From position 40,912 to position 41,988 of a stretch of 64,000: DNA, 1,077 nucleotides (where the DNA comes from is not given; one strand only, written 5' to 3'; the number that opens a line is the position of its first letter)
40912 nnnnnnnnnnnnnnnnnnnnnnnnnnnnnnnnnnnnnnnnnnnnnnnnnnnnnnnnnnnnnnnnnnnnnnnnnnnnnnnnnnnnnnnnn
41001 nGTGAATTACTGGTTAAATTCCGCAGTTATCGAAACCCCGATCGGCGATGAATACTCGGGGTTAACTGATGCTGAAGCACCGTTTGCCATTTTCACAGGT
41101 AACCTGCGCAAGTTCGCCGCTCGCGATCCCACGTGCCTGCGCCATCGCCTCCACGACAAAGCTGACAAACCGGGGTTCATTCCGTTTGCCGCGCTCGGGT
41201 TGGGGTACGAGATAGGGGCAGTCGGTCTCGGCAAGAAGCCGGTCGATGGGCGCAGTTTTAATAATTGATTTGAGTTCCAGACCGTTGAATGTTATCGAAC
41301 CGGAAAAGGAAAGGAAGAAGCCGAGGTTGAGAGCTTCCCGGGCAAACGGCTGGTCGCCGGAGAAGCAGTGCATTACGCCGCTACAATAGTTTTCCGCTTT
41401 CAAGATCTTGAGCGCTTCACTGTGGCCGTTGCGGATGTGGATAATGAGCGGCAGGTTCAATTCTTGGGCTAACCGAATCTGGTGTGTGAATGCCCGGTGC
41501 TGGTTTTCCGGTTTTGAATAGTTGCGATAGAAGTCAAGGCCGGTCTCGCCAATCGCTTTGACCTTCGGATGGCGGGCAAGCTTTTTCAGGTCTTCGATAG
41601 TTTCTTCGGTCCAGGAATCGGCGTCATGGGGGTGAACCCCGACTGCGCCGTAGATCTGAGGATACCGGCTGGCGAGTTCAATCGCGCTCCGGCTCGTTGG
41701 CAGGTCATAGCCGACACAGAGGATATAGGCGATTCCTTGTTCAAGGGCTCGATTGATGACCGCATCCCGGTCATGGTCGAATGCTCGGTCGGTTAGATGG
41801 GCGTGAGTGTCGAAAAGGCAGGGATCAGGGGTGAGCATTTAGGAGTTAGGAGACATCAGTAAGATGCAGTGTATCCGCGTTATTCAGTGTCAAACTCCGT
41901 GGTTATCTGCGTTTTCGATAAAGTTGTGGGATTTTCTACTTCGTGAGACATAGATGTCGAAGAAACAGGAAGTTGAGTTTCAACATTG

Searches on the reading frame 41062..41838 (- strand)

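Call 84: search_protein_families(library=pfam, proteins=[window:41062-41838:-], max_evalue=0.00001)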
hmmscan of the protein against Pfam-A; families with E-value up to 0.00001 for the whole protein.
window:41062-41838:- (258 aa): 1 family
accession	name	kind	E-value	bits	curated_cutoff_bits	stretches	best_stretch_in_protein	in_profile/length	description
PF01026.27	TatD_DNase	-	6.2e-84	281.8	27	1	9-256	1-253/253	TatD related DNase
